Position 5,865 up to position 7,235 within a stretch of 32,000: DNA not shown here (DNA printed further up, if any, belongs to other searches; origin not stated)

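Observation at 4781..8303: Compact operon: small Cys-containing ORF, two radical-SAM/SPASM enzymes and an MFS exporter (candidate archaeal RiPP cluster)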

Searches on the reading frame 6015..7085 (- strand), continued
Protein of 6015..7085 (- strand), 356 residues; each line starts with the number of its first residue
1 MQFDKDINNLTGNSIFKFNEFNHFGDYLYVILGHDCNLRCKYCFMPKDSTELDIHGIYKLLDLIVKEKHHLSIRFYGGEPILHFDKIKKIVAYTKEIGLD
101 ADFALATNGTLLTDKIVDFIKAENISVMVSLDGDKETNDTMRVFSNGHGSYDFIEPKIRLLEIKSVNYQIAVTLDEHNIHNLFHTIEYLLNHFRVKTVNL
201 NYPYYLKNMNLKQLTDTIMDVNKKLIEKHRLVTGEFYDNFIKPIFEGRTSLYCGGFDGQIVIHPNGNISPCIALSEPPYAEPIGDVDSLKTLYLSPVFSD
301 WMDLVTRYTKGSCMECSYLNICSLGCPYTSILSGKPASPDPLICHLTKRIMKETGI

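Call 87: search_solved_structures(query=window:6015-7085:-, max_evalue=1e-9, show_alignments=4)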
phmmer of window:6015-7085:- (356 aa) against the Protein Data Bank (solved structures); distinct sequences matched with E-value up to 1e-9: 5.
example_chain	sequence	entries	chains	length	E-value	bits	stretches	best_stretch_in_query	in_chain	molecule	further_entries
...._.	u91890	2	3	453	9.8e-27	97.6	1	30-331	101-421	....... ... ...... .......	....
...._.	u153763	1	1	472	1.2e-16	64.4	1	31-325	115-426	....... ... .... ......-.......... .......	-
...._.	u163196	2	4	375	1.2e-10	44.7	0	32-165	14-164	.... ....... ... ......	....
4k37_A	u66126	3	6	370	1.8e-10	44.1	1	34-327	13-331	Anaerobic sulfatase-maturating enzyme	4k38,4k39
4k36_A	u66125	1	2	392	2.3e-10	43.7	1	34-327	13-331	Anaerobic sulfatase-maturating enzyme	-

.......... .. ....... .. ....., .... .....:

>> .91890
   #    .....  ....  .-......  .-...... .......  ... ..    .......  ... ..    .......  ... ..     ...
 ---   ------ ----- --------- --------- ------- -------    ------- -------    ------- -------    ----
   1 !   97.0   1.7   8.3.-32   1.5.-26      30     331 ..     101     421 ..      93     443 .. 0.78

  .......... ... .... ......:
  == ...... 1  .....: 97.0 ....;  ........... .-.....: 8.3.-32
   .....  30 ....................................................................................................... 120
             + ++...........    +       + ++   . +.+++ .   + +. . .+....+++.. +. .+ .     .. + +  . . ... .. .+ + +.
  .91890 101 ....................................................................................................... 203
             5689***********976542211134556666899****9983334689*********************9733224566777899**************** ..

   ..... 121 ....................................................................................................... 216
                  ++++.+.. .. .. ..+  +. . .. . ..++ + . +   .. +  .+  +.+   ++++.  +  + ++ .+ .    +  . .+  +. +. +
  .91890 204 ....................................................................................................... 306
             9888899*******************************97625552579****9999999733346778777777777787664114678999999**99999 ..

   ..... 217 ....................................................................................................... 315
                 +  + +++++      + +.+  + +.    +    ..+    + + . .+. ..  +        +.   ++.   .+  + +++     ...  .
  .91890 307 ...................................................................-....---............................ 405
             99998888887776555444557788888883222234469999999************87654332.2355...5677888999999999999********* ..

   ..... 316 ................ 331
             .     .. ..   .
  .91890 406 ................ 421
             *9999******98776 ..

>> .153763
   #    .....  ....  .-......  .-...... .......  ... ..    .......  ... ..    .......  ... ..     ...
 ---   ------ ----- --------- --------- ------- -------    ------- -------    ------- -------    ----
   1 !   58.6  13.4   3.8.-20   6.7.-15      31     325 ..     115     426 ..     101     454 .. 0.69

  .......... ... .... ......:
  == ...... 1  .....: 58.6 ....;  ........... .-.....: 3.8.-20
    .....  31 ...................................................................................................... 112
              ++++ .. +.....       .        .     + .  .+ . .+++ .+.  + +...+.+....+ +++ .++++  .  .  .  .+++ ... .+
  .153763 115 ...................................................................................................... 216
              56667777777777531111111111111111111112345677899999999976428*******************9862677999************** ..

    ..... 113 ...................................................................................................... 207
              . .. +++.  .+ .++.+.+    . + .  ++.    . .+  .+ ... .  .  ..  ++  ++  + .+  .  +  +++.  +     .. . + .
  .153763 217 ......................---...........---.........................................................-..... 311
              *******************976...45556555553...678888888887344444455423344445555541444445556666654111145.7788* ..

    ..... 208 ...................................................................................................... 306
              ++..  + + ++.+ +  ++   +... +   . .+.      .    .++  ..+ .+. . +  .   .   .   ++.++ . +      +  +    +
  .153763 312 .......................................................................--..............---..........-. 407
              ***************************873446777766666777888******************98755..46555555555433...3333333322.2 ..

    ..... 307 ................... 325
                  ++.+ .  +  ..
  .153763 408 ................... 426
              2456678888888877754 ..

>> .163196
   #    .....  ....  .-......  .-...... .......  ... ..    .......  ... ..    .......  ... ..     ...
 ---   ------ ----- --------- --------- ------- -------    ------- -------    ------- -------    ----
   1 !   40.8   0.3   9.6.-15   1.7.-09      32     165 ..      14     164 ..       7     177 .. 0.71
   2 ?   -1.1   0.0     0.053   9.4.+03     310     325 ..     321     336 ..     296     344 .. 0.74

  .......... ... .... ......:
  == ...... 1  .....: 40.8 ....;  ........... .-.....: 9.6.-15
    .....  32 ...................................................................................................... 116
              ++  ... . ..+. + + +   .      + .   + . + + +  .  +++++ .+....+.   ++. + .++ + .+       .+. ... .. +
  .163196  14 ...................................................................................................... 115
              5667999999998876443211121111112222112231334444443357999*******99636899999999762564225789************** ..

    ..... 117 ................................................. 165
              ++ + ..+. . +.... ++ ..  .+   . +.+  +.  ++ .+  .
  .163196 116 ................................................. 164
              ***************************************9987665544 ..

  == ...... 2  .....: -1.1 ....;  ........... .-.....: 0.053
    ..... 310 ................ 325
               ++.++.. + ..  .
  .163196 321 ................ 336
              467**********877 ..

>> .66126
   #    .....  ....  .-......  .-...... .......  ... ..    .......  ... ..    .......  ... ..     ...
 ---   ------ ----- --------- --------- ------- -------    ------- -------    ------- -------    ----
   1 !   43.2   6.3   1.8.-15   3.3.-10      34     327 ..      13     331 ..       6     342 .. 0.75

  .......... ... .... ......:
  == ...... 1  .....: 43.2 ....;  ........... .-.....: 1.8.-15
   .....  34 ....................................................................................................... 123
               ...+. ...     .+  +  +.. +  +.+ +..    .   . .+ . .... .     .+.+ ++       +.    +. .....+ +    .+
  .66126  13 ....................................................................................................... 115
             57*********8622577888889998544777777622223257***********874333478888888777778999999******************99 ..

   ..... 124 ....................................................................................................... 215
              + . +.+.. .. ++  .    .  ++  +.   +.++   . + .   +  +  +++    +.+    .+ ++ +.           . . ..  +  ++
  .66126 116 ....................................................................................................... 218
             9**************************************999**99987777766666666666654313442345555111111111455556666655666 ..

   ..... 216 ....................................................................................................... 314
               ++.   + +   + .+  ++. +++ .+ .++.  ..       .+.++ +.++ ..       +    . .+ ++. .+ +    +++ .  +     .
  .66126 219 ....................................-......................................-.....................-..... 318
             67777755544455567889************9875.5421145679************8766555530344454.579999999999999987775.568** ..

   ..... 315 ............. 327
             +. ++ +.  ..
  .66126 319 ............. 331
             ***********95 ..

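Call 105: find_related_loci(query=window:6015-7085:-, collection=viral_contigs, flank=8000)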
Query window:6015-7085:- (356 aa) in viral_contigs; peptide patterns used: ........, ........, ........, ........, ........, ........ (x = any residue, [..] = any of these).
17 stretches matched a pattern, but none encodes a relative of the query by tblastn (E <= 1e-3).
